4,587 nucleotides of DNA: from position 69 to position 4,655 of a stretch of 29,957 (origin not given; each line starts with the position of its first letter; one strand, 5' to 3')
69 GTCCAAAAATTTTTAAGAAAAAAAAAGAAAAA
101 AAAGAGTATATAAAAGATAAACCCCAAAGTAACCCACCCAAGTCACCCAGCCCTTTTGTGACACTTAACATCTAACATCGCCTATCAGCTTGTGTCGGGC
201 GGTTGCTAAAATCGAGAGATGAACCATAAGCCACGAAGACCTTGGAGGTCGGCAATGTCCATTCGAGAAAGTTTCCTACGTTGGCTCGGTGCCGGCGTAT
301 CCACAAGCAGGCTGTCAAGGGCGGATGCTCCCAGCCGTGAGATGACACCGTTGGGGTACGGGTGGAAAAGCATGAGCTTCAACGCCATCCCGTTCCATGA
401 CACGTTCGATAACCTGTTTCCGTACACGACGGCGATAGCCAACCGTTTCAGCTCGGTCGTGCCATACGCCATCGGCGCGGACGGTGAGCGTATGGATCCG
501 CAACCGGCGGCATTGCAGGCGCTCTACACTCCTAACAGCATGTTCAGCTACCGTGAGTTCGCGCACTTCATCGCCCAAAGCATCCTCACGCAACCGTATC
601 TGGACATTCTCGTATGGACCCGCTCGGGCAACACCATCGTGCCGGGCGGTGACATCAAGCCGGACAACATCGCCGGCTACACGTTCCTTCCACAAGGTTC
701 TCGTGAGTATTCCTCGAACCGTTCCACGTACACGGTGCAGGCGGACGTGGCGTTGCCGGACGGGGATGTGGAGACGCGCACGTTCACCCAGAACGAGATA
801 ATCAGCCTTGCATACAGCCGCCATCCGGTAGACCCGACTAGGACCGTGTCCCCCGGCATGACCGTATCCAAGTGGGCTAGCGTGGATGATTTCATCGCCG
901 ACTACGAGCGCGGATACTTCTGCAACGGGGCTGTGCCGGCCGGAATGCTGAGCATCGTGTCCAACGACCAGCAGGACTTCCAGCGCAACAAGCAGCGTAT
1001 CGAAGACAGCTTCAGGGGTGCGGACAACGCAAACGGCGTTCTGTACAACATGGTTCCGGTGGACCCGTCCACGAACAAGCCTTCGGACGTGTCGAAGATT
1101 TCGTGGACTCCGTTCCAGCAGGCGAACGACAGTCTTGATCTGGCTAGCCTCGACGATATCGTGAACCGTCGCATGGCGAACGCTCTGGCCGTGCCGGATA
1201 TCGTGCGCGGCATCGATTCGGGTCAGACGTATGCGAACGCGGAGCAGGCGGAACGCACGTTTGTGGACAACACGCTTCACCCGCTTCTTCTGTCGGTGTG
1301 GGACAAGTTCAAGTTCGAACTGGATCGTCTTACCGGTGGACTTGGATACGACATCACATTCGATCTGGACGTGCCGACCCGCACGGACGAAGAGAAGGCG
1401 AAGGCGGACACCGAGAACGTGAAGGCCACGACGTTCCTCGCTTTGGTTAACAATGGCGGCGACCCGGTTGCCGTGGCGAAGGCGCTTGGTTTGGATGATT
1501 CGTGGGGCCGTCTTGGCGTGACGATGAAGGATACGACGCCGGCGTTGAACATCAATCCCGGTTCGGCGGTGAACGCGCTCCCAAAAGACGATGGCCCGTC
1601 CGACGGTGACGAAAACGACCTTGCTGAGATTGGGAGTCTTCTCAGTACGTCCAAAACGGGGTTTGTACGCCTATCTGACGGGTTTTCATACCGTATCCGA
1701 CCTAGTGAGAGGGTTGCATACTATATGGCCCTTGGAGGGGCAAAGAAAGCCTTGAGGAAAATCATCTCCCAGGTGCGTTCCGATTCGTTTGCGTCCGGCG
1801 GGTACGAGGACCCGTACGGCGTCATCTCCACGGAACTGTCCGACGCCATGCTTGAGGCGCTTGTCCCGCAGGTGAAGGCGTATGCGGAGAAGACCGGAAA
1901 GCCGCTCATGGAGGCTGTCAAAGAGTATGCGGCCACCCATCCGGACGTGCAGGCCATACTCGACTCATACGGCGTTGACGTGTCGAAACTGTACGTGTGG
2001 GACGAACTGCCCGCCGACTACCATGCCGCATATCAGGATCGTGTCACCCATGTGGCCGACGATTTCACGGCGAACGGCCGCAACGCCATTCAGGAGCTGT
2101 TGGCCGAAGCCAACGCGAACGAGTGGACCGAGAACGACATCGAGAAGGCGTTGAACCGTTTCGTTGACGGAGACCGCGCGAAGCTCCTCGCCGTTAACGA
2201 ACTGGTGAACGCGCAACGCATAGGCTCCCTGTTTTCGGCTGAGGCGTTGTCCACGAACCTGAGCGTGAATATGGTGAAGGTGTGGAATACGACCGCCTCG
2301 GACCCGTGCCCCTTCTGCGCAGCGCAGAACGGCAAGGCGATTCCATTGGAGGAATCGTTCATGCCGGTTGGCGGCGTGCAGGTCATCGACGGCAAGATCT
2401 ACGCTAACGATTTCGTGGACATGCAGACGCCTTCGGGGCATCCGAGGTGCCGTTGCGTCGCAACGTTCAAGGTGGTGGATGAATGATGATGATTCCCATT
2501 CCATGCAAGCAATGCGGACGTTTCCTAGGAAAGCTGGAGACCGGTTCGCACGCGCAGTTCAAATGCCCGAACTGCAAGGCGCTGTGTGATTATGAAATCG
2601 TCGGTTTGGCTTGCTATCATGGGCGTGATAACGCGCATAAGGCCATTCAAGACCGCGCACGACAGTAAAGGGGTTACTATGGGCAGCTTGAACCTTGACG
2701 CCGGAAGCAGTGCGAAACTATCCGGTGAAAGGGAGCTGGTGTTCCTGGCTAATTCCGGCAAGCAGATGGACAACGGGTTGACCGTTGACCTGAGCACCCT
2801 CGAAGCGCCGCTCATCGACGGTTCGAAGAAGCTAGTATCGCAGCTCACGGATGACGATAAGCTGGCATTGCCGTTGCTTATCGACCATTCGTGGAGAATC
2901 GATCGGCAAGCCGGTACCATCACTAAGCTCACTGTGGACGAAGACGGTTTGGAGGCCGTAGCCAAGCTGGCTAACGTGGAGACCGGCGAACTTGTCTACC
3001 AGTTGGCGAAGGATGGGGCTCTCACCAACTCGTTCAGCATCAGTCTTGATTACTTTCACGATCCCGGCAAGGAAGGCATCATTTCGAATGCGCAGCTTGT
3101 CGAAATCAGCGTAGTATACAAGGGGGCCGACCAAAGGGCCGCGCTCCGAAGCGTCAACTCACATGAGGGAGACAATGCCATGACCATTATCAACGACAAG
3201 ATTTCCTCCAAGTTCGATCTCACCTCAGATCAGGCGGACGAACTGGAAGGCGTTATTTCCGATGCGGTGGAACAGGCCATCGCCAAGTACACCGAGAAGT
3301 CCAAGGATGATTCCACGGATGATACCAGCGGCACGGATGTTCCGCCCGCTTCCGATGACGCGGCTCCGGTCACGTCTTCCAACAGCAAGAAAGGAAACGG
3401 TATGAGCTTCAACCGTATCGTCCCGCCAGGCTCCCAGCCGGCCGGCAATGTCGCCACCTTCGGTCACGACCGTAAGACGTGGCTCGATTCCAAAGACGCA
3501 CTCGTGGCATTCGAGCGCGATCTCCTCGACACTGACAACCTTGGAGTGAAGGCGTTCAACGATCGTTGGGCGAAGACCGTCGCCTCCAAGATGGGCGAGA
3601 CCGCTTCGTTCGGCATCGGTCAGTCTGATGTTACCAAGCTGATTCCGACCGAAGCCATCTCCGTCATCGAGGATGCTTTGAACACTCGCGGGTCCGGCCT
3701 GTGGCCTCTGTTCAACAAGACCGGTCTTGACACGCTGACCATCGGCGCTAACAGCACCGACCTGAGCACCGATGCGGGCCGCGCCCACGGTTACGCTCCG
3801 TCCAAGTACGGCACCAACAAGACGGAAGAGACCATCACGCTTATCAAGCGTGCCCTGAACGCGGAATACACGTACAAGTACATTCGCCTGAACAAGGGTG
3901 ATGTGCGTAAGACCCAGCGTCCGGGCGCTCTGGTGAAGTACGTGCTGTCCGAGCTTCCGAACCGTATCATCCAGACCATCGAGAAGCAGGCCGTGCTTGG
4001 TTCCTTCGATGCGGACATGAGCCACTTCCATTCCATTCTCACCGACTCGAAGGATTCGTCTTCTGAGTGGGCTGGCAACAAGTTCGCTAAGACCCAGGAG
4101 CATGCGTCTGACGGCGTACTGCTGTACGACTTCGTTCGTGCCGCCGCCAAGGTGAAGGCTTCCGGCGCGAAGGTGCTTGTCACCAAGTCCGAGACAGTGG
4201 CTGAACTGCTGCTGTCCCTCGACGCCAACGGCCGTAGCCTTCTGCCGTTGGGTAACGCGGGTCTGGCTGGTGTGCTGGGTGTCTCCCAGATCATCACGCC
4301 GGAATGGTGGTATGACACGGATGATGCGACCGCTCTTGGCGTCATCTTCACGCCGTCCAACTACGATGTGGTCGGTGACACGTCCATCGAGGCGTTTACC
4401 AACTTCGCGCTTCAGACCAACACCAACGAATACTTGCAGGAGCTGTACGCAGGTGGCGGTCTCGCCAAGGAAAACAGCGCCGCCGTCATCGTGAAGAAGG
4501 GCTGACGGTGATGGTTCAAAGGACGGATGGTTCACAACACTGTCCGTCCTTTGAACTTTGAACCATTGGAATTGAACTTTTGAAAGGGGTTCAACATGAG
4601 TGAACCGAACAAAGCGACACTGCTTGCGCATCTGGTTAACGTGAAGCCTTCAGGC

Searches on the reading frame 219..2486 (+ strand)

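Call 10: search_protein_families(library=pfam, proteins=[window:219-2486:+], max_evalue=0.01)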
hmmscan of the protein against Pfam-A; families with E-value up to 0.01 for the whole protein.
window:219-2486:+ (755 aa): 2 families
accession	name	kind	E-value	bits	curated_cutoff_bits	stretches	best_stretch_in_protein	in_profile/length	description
PF04860.17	Phage_portal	-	2.4e-19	70.1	39.1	1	86-393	24-297/321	Phage portal protein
PF04233.19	Phage_Mu_F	-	0.0004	21.5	29.6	1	624-748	3-111/112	Phage Mu protein F like protein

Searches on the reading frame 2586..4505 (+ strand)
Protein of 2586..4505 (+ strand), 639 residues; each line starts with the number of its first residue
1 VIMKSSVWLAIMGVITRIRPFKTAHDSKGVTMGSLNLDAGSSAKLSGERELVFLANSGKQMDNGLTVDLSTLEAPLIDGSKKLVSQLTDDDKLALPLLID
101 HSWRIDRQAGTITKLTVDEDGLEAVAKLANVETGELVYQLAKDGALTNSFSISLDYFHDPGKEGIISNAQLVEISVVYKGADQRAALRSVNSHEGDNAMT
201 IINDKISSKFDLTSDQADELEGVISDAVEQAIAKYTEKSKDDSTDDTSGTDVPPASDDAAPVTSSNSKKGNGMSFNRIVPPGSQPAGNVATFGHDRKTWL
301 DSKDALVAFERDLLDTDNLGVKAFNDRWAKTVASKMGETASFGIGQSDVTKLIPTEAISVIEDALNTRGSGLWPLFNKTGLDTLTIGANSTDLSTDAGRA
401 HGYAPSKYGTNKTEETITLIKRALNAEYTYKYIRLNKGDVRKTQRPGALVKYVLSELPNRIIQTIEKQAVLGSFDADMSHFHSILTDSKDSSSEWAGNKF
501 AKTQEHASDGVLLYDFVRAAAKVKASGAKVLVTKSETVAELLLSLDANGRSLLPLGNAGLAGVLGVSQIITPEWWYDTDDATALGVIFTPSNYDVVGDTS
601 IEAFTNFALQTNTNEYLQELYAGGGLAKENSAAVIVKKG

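Call 10: search_protein_families(library=pfam, proteins=[window:2586-4505:+], max_evalue=0.01)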
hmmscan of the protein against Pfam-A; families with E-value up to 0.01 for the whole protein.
window:2586-4505:+ (639 aa): 2 families
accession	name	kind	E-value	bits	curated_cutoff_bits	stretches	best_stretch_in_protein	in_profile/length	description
PF06673.17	L_lactis_ph-MCP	-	8.7e-18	64.9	27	1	406-639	130-346/347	Lactococcus lactis bacteriophage major capsid protein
PF04586.22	Peptidase_S78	-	1.4e-06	29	21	1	89-188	46-153/165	Caudovirus prohead serine protease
